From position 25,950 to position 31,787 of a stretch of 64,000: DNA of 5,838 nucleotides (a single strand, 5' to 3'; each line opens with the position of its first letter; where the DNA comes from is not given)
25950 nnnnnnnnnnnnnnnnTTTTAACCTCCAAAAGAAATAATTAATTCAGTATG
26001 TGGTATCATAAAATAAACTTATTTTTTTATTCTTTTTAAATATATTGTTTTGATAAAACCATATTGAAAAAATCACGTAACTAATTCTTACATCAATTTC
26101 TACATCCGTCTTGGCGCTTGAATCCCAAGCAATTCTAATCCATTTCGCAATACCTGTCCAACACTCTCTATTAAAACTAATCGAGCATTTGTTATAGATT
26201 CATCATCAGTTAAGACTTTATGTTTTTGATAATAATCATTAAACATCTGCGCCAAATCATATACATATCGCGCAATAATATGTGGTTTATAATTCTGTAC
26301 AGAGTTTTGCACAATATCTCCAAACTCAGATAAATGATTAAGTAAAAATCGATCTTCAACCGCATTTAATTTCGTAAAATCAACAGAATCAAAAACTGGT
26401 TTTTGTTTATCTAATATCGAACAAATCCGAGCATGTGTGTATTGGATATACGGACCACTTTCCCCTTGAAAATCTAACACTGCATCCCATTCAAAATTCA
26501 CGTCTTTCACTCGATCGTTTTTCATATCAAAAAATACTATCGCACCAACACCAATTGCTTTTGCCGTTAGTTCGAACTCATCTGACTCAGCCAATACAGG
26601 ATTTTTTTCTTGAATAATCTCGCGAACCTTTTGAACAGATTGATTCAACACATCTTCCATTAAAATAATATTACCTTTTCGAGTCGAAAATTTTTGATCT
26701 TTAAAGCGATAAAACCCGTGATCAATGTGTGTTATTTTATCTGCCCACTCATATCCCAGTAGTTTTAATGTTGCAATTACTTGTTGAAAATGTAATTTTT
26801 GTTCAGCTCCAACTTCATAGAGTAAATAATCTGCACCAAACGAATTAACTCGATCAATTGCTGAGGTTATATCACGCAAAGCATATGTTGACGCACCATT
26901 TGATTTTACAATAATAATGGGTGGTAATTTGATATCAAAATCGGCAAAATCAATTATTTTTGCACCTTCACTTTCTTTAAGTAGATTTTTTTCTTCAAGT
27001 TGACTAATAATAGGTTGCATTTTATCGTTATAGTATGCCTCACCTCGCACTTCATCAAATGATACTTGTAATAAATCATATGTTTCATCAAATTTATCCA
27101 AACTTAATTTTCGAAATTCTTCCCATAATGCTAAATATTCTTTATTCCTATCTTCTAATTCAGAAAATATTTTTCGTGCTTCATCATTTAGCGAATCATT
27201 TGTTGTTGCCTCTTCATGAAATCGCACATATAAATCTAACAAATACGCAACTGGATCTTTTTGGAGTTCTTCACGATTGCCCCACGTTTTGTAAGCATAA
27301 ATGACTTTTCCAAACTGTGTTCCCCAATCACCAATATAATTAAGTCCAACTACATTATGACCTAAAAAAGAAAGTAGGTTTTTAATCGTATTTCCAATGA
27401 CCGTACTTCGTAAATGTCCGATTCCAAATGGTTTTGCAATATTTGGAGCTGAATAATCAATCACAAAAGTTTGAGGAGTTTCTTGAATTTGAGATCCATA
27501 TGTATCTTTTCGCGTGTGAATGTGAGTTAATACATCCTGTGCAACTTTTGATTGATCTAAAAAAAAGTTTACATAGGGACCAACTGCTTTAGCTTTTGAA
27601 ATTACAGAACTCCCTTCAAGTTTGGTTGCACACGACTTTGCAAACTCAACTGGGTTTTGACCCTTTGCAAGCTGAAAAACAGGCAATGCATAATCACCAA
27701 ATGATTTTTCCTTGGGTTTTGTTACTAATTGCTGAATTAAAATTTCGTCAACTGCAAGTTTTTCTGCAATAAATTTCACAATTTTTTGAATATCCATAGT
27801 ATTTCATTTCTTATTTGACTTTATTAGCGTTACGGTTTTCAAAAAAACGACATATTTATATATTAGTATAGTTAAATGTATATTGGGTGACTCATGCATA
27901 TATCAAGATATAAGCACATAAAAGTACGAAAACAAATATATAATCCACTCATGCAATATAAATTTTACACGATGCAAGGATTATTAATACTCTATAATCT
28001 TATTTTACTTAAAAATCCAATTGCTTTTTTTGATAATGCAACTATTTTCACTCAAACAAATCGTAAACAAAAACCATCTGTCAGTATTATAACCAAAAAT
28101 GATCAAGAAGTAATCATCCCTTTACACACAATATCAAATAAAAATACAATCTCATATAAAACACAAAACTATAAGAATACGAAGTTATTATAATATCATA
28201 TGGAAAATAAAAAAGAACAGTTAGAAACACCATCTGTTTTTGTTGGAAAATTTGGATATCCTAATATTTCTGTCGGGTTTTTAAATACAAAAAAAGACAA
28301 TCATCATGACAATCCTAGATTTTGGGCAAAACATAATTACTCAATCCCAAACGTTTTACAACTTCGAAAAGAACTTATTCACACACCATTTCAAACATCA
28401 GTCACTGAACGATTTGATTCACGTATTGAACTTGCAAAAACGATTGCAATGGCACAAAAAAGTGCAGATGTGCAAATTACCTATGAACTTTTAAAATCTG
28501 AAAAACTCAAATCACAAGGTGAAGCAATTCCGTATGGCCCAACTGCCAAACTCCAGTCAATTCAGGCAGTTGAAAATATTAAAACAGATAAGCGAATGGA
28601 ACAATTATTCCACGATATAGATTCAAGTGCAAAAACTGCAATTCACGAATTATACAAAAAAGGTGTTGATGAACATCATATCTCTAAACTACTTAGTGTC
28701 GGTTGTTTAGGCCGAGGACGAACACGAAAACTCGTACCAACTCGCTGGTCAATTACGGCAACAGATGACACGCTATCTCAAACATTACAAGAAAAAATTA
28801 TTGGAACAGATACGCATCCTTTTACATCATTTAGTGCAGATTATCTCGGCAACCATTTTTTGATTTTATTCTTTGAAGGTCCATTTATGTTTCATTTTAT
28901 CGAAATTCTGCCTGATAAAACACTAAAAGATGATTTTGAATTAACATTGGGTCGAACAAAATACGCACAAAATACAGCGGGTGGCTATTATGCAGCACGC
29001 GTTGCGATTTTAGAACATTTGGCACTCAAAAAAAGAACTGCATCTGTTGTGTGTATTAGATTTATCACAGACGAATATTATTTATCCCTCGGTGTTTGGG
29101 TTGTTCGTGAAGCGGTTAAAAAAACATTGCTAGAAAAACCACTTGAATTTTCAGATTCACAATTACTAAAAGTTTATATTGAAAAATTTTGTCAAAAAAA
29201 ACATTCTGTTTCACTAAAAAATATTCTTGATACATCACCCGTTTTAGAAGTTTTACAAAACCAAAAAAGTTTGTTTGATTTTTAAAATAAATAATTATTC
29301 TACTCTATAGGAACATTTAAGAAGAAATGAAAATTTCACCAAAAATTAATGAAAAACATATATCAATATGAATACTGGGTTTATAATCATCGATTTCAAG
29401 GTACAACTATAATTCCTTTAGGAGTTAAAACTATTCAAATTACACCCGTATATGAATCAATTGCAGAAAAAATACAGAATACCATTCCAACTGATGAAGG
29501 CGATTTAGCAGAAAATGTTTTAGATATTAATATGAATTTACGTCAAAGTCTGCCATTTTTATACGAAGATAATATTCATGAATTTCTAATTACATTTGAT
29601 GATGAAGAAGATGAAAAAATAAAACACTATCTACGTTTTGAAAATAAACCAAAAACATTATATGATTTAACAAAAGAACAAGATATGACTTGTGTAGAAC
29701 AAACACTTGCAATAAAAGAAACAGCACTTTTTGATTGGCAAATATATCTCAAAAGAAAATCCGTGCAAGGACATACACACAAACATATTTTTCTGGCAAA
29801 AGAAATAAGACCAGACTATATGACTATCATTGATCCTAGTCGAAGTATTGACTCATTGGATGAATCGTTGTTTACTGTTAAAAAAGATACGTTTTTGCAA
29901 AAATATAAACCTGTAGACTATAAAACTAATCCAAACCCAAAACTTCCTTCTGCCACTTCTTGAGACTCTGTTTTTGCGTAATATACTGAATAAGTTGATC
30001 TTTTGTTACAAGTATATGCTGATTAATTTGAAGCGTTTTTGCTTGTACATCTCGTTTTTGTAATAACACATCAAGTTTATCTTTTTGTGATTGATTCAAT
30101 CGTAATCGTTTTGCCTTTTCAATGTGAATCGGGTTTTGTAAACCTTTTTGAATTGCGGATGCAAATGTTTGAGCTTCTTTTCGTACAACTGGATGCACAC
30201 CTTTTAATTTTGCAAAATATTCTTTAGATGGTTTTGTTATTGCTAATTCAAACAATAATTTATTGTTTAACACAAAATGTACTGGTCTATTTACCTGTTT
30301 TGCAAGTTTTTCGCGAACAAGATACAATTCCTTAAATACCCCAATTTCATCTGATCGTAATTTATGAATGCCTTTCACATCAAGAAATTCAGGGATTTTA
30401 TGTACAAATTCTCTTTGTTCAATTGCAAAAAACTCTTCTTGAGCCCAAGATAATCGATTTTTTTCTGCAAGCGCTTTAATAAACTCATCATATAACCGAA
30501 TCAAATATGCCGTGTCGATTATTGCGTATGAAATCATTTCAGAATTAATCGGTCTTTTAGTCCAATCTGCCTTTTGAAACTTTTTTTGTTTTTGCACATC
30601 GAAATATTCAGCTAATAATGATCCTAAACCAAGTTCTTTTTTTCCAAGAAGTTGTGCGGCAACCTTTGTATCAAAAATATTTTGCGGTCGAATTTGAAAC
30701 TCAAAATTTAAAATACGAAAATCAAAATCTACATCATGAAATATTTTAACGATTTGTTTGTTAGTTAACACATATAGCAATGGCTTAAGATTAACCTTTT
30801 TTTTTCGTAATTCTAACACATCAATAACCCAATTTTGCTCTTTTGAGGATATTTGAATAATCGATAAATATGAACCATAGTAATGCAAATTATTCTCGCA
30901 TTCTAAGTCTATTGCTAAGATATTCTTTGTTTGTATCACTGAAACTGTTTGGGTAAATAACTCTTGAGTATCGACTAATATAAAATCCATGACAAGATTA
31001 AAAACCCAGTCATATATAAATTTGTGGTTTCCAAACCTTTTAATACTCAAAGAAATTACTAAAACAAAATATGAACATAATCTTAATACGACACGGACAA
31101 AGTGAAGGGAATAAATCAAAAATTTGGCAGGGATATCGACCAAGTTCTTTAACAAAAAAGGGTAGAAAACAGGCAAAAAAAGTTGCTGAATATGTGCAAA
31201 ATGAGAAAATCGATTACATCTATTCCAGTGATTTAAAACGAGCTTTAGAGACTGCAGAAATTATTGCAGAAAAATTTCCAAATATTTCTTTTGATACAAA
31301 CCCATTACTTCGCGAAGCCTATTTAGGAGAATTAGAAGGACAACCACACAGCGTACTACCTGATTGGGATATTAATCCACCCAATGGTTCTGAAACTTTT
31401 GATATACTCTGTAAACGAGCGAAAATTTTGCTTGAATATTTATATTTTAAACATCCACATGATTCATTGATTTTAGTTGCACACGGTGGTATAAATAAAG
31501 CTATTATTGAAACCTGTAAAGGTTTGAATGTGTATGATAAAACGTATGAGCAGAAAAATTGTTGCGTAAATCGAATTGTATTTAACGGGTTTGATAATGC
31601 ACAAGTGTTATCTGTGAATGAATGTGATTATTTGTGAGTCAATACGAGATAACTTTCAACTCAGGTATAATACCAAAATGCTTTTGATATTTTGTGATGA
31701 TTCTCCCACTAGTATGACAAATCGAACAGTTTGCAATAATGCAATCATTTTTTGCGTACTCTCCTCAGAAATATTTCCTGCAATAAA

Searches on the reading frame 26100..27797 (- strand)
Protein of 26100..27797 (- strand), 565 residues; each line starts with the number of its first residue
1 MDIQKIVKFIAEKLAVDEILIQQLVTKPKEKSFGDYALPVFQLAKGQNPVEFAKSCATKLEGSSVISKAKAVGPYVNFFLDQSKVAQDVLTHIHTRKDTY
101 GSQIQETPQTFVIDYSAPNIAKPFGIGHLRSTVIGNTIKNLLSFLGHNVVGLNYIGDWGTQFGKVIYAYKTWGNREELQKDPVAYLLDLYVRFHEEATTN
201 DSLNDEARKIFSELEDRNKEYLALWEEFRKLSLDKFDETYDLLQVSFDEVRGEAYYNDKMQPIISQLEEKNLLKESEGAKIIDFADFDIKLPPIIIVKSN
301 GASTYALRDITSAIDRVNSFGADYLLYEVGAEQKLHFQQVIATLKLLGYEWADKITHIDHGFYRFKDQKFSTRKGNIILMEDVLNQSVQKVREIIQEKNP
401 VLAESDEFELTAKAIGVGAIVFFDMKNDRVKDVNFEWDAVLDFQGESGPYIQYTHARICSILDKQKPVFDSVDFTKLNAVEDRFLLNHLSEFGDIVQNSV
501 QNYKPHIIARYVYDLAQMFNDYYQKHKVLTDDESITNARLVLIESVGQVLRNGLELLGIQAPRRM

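Call 46: search_protein_families(library=pfam, proteins=[window:26100-27797:-], max_evalue=0.001)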
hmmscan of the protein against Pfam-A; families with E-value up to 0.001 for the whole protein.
window:26100-27797:- (565 aa): 4 families
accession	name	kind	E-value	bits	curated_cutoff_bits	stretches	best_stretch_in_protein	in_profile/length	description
PF00750.26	tRNA-synt_1d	-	1.2e-86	291.3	23.3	1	94-437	6-349/349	tRNA synthetases class I (R), catalytic domain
PF05746.21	DALR_1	-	1.1e-34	119.5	22.3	1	451-565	1-117/117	DALR anticodon binding domain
PF03485.21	Arg_tRNA_synt_N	-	1.5e-13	51.6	21.5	1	3-80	3-85/85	Arginyl tRNA synthetase N terminal domain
PF18241.6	AvrM-A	-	0.00011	23.1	27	0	222-271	31-80/147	Flax-rust effector AvrM-A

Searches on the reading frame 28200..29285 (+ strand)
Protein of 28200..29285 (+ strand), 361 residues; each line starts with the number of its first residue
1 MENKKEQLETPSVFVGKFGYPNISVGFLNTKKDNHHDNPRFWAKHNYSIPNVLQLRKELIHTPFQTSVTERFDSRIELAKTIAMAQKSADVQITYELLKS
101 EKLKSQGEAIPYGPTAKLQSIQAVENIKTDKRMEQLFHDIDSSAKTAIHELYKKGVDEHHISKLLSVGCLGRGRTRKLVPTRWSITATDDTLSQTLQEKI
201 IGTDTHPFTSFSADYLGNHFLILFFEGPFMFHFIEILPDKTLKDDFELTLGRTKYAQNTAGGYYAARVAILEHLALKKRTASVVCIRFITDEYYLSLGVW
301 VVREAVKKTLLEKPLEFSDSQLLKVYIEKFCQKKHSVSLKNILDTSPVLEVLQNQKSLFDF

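Call 46: search_protein_families(library=pfam, proteins=[window:28200-29285:+], max_evalue=0.001)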
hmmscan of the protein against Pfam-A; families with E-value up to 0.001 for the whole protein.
window:28200-29285:+ (361 aa): 2 families
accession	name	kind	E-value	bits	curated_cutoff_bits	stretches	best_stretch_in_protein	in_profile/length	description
PF04894.17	Nre_N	-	9e-59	199.9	25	1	10-239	33-265/270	Archaeal Nre, N-terminal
PF04895.17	Nre_C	-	3.2e-26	91.8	27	1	250-361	4-110/110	Archaeal Nre, C-terminal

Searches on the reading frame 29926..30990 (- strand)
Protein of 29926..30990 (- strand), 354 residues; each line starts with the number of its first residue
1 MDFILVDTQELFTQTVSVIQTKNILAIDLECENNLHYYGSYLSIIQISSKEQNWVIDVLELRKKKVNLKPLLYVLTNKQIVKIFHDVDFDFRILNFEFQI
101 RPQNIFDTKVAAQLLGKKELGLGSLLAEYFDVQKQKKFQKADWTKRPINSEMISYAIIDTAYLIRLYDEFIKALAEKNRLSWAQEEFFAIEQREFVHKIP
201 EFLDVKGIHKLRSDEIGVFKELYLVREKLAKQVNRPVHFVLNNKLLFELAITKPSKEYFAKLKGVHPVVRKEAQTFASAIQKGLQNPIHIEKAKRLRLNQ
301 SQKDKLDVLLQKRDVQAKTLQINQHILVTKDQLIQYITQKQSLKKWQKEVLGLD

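Call 46: search_protein_families(library=pfam, proteins=[window:29926-30990:-], max_evalue=0.001)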
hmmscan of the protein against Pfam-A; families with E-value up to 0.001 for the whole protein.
window:29926-30990:- (354 aa): 2 families
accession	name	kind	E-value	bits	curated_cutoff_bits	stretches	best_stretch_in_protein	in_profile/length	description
PF01612.26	DNA_pol_A_exo1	-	2.9e-37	128.5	23.6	1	5-174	3-172/173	3'-5' exonuclease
PF00570.28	HRDC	-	2.5e-09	37.4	23.8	1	217-270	3-57/68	HRDC domain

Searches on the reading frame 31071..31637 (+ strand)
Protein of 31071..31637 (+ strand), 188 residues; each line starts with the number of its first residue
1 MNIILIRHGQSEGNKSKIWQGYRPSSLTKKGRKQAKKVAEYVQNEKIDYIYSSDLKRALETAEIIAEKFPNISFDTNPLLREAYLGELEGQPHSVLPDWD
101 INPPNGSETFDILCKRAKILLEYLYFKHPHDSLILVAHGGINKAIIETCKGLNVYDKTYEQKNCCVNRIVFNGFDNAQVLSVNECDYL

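Call 46: search_protein_families(library=pfam, proteins=[window:31071-31637:+], max_evalue=0.001)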
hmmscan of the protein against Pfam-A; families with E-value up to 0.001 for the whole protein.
window:31071-31637:+ (188 aa): 1 family
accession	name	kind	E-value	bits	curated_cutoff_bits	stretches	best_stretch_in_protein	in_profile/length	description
PF00300.27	His_Phos_1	-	5.4e-39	134.3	21.7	1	3-175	1-185/194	Histidine phosphatase superfamily (branch 1)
